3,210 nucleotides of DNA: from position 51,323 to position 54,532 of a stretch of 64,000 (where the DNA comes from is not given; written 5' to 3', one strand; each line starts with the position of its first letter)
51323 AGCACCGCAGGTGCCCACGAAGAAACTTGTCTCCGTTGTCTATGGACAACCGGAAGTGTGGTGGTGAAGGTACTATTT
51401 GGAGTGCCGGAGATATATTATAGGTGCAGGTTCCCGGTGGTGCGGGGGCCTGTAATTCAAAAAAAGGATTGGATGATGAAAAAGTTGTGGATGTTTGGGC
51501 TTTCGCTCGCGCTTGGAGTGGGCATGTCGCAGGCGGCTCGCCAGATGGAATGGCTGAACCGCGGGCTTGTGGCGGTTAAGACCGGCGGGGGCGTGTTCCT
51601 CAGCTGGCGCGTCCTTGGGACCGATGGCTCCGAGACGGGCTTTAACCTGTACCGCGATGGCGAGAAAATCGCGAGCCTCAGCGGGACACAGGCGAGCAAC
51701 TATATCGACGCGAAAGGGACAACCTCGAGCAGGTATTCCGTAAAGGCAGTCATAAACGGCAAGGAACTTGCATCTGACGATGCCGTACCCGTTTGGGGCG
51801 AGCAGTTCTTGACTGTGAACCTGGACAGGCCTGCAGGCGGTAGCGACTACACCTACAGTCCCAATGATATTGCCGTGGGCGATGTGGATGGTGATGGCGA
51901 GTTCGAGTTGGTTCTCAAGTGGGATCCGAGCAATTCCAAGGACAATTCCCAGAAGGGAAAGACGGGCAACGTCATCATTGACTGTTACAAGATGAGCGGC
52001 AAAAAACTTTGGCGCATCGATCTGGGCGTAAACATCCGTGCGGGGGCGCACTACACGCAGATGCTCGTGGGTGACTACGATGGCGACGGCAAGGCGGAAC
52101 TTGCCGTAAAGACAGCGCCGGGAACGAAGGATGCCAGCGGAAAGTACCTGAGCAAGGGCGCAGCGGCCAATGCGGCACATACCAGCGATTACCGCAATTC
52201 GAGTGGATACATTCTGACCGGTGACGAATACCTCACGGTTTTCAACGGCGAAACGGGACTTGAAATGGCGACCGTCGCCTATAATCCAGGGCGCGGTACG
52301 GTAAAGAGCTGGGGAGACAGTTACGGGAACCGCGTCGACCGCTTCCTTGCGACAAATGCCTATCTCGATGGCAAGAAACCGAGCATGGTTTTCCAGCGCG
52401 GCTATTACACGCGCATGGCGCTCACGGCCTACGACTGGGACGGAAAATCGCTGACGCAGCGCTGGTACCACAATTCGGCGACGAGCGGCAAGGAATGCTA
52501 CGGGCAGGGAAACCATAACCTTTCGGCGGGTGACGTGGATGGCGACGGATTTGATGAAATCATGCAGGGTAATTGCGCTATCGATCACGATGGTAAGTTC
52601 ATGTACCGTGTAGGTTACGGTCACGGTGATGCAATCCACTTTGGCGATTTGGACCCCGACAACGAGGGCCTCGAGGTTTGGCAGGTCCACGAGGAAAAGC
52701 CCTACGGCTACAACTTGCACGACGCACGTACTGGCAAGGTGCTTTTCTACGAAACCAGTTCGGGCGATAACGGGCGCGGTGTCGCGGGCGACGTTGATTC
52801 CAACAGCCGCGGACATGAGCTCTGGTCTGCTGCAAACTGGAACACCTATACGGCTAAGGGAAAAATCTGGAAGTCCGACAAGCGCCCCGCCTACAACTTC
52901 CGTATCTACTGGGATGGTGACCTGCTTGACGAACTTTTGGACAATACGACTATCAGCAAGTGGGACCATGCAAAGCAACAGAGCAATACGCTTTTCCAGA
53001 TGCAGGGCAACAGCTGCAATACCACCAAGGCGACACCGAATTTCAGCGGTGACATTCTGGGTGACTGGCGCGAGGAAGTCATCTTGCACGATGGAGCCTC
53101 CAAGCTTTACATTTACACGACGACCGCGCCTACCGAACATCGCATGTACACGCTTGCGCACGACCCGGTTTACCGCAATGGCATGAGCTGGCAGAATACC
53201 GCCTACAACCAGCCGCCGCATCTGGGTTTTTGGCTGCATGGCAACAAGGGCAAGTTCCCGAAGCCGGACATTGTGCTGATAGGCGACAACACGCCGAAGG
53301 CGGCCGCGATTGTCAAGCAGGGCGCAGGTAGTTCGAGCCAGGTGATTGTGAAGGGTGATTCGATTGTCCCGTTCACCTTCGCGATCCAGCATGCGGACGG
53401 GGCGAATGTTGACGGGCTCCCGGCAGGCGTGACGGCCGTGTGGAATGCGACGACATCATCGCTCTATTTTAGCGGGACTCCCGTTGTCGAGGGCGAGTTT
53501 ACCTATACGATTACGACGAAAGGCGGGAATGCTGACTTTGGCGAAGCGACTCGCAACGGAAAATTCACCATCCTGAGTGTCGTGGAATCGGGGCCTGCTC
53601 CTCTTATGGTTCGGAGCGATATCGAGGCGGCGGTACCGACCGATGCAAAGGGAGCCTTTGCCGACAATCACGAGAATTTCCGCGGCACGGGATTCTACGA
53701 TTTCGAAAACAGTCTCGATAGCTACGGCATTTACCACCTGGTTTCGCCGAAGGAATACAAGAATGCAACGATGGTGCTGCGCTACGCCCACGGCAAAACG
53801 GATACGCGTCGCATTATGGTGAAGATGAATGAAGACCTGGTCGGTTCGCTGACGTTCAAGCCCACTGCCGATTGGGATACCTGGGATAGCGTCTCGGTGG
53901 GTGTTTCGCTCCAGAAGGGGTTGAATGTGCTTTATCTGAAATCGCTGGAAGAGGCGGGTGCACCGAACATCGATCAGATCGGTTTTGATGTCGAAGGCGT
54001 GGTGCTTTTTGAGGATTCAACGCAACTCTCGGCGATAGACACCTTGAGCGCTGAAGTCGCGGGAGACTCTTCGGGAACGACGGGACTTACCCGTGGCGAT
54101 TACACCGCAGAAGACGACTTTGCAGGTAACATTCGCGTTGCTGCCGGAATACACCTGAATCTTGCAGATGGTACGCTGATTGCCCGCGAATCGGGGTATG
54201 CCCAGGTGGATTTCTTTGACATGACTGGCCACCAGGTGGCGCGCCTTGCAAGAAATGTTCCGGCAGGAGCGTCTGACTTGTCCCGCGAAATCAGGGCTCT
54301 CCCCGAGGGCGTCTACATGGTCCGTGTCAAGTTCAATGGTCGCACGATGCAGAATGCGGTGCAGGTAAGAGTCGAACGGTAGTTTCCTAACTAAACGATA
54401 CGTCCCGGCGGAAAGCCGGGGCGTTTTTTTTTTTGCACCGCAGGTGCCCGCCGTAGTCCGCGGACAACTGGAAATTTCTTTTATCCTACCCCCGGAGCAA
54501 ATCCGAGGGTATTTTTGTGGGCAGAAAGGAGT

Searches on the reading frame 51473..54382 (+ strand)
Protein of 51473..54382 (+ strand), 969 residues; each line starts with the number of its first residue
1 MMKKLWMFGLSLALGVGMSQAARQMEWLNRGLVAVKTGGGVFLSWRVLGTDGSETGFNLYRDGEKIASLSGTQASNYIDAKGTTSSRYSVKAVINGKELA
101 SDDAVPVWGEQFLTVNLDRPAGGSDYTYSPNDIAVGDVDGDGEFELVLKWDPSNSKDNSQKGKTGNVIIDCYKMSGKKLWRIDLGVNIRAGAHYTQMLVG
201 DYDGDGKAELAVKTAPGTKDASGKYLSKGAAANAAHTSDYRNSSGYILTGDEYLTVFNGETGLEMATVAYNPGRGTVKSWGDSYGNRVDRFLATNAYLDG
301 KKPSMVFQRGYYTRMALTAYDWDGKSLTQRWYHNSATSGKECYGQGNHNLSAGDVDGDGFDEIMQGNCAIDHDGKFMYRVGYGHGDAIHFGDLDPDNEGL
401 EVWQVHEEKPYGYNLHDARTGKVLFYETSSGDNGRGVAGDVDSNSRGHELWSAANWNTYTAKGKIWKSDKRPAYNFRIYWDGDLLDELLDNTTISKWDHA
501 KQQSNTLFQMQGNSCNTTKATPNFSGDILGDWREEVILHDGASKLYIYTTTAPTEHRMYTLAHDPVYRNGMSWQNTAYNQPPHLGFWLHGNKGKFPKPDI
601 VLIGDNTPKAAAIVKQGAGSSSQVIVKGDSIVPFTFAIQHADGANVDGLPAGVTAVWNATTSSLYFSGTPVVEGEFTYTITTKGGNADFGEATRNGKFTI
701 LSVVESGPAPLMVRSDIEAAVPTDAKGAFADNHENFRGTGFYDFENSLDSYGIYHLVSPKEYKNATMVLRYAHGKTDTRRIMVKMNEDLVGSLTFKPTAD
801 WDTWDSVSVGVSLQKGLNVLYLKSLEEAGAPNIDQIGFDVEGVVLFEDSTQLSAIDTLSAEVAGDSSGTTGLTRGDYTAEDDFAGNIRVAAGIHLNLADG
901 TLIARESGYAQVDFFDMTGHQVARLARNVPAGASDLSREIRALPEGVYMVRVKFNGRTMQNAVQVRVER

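Call 30: search_protein_families(library=ncbifam, proteins=[window:51473-54382:+], max_evalue=0.01)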
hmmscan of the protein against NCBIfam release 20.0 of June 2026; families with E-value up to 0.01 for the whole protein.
window:51473-54382:+ (969 aa): 1 family
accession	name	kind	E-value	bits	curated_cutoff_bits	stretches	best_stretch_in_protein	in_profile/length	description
TIGR04183.1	Por_Secre_tail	domain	0.002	18.1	23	0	906-958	17-64/72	T9SS type A sorting domain-containing protein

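Call 31: search_protein_families(library=pfam, proteins=[window:51473-54382:+], max_evalue=0.01)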
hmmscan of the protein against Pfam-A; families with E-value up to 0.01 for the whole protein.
window:51473-54382:+ (969 aa): 6 families
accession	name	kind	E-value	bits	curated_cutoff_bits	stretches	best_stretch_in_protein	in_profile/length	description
PF21348.3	RGL11_C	-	2e-200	667.2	27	1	115-592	4-484/490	Rhamnogalacturonan lyase family 11, C-terminal domain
PF18370.7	RGI_lyase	-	9.8e-32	109.6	27.8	1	23-108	1-86/86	Rhamnogalacturonan I lyases beta-sheet domain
PF01839.29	FG-GAP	-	2.6e-11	43.6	22.1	1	195-215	3-23/37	FG-GAP repeat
PF13517.12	FG-GAP_3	-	6.6e-09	36.7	26.9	0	316-363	17-59/61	FG-GAP-like repeat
PF03422.21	CBM_6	-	2.9e-07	31.3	28.9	1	764-839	46-124/125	Carbohydrate binding module (family 6)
PF18962.6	Por_Secre_tail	-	0.002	18.8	27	0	906-958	18-68/75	Secretion system C-terminal sorting domain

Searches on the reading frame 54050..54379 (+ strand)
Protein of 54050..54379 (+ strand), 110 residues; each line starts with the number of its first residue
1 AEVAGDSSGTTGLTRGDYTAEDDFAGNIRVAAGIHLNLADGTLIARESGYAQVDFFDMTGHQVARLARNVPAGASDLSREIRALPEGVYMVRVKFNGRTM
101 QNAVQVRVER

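Call 94: search_protein_families(library=ncbifam, proteins=[window:54050-54379:+], max_evalue=5)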
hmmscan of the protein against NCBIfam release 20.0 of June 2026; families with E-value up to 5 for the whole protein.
window:54050-54379:+ (110 aa): 2 families
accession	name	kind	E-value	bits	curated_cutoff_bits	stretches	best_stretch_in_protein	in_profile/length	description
TIGR04183.1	Por_Secre_tail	domain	0.00026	20.9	23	1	45-99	15-64/72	T9SS type A sorting domain-containing protein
NF038113.1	T9SSA_dep_M36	equivalog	0.0033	15.6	885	1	44-104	809-866/869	T9SS-dependent M36 family metallopeptidase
